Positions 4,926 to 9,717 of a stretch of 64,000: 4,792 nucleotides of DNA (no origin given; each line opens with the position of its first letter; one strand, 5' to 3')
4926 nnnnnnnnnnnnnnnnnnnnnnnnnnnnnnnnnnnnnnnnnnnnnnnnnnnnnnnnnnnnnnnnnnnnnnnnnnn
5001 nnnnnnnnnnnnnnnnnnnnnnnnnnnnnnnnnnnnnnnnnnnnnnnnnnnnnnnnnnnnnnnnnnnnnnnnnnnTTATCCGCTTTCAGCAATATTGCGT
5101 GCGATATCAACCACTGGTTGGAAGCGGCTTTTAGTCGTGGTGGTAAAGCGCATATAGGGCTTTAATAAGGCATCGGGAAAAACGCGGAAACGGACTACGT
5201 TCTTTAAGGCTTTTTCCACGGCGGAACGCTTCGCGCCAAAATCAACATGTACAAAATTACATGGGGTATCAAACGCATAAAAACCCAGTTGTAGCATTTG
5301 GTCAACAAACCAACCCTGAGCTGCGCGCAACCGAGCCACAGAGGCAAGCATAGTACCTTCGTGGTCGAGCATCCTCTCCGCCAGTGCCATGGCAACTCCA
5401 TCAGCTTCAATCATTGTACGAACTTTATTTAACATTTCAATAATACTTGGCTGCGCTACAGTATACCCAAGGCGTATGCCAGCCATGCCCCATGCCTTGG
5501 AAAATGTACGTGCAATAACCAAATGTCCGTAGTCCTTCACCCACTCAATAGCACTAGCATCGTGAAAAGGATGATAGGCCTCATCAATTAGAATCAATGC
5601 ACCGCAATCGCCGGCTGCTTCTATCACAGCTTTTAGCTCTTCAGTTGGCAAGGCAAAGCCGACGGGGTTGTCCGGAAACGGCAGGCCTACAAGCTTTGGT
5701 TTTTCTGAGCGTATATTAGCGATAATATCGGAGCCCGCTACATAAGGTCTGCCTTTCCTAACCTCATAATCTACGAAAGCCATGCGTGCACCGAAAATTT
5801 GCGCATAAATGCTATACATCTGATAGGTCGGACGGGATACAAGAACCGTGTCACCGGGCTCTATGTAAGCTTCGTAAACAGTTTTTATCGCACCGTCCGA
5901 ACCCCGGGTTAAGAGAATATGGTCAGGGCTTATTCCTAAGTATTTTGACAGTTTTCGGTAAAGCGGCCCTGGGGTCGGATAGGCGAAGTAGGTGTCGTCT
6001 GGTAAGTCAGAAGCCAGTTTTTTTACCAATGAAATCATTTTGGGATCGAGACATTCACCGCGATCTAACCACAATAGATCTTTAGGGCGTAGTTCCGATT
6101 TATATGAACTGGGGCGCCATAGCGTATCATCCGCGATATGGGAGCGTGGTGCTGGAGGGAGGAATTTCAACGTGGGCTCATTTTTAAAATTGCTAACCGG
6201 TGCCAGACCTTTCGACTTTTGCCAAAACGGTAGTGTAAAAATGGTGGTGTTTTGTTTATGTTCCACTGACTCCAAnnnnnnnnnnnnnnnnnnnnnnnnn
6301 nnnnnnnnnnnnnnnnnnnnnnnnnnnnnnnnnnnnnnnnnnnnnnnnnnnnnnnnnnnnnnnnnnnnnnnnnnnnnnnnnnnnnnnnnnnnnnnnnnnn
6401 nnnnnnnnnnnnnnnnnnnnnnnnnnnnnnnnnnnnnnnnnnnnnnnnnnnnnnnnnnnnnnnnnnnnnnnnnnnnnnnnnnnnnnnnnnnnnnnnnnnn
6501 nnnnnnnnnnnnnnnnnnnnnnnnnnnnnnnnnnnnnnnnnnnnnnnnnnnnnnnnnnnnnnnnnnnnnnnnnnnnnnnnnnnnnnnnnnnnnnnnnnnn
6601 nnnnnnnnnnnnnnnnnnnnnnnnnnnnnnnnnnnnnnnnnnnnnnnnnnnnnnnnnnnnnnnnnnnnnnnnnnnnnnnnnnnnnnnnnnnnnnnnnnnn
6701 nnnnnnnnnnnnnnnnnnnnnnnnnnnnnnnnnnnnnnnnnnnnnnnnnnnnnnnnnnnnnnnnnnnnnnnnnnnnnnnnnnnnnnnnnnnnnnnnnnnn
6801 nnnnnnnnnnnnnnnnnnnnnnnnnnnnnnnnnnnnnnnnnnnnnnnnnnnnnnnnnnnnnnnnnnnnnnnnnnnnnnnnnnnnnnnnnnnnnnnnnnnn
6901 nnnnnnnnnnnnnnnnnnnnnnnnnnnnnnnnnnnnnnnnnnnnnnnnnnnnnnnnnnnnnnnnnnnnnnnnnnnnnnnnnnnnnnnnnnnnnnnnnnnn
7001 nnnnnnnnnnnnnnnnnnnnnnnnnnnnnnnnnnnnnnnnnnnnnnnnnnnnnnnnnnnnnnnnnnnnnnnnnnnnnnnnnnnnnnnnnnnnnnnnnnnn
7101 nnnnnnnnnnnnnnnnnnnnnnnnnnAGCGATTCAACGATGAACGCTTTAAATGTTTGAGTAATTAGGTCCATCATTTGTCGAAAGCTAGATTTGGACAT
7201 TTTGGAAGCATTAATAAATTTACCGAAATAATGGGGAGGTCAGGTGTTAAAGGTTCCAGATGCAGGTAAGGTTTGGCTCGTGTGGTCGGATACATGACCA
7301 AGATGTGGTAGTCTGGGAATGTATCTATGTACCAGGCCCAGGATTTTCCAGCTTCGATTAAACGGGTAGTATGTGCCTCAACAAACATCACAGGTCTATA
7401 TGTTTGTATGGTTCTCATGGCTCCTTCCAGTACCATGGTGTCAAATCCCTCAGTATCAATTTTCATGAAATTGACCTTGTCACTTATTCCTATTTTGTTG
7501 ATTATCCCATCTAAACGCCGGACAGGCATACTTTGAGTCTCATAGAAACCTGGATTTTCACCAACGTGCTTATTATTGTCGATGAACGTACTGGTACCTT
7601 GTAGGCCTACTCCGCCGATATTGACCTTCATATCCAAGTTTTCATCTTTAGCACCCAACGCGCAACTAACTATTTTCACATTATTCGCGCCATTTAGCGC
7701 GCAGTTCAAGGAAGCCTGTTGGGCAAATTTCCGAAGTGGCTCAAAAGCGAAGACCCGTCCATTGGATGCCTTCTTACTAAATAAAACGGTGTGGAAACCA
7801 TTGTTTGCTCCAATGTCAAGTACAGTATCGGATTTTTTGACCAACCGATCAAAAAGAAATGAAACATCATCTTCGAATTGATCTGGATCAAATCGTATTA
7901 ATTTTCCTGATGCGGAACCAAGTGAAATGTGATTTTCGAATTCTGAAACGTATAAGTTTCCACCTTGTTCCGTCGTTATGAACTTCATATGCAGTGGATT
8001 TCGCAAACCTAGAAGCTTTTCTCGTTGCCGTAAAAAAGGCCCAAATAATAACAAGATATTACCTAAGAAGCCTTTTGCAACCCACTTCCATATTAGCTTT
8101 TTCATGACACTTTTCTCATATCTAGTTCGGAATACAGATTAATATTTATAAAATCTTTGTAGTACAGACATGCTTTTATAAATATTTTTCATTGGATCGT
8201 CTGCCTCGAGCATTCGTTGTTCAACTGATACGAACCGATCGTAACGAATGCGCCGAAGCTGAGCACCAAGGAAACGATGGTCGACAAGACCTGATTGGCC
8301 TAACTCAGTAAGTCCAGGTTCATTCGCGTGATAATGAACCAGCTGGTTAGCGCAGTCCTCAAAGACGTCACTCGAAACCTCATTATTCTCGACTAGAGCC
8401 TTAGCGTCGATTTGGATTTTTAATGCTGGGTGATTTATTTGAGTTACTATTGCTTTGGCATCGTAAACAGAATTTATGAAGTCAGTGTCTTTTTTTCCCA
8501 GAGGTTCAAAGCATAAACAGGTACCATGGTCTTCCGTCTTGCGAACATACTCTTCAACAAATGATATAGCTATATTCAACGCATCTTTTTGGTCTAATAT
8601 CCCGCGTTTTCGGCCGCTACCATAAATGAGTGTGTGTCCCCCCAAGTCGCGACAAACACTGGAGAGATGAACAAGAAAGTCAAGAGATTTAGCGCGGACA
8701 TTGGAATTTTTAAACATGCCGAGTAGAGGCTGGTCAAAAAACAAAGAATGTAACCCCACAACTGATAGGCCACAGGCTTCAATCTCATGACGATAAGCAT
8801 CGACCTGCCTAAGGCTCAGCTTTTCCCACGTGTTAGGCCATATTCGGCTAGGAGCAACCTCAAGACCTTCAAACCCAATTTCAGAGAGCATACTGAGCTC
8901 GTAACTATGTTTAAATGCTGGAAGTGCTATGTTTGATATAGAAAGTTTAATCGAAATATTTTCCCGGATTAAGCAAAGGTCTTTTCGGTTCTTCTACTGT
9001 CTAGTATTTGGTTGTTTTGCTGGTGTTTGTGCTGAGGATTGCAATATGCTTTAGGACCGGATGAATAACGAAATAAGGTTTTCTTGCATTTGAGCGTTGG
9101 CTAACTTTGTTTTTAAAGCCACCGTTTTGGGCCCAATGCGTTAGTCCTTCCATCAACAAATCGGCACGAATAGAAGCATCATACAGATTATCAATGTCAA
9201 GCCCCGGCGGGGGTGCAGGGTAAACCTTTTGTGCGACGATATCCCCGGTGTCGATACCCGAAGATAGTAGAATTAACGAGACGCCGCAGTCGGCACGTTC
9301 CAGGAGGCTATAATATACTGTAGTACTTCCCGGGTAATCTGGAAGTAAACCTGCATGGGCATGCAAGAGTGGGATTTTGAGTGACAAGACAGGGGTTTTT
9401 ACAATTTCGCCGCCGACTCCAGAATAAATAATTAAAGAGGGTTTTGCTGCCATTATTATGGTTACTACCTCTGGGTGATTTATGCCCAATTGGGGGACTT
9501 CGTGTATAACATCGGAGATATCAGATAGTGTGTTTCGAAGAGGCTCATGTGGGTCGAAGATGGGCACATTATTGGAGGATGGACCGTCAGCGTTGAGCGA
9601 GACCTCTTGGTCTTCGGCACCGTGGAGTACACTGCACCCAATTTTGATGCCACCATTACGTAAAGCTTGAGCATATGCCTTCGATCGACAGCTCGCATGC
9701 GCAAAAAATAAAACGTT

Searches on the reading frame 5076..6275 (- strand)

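Call 46: search_protein_families(library=pfam, max_evalue=0.000001, proteins=[window:5076-6275:-])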
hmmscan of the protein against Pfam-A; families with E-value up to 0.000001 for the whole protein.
window:5076-6275:- (399 aa): 1 family
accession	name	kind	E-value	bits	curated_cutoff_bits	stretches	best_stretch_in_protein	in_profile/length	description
PF00155.27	Aminotran_1_2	-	7.3e-37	127.8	19.7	1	66-360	2-325/361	Aminotransferase class I and II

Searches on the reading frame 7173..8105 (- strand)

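Call 46: search_protein_families(library=pfam, max_evalue=0.000001, proteins=[window:7173-8105:-])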
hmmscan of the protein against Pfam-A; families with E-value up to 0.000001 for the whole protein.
window:7173-8105:- (310 aa): 1 family
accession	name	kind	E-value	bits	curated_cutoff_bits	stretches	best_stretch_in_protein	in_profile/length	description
PF05050.19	Methyltransf_21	-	4.5e-21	76.2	22.7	1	97-248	1-152/173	Methyltransferase FkbM domain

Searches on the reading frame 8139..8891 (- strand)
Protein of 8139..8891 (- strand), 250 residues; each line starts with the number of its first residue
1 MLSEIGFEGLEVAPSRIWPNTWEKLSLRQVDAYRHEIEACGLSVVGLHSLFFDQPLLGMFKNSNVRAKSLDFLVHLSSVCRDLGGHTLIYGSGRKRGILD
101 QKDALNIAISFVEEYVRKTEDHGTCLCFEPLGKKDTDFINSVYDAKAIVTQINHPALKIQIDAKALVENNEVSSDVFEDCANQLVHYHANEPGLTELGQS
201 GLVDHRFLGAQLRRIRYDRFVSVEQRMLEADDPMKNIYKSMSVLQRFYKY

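Call 46: search_protein_families(library=pfam, max_evalue=0.000001, proteins=[window:8139-8891:-])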
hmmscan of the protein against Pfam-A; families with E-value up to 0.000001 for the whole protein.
window:8139-8891:- (250 aa): 1 family
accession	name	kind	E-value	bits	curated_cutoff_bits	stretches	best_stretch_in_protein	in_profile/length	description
PF01261.30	AP_endonuc_2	-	1.5e-22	81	31.1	1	2-245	4-247/249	Xylose isomerase-like TIM barrel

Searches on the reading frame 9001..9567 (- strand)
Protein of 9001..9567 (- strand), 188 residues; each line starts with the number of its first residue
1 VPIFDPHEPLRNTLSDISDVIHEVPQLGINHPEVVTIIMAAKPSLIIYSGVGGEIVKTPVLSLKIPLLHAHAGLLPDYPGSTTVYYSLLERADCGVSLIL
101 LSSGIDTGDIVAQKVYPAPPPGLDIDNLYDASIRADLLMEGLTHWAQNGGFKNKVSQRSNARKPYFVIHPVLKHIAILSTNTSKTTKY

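Call 46: search_protein_families(library=pfam, max_evalue=0.000001, proteins=[window:9001-9567:-])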
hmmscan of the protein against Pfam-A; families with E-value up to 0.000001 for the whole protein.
window:9001-9567:- (188 aa): 1 family
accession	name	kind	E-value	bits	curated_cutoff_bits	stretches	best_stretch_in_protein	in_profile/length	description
PF00551.24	Formyl_trans_N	-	7.2e-08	32.8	26.1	1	31-130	68-167/181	Formyl transferase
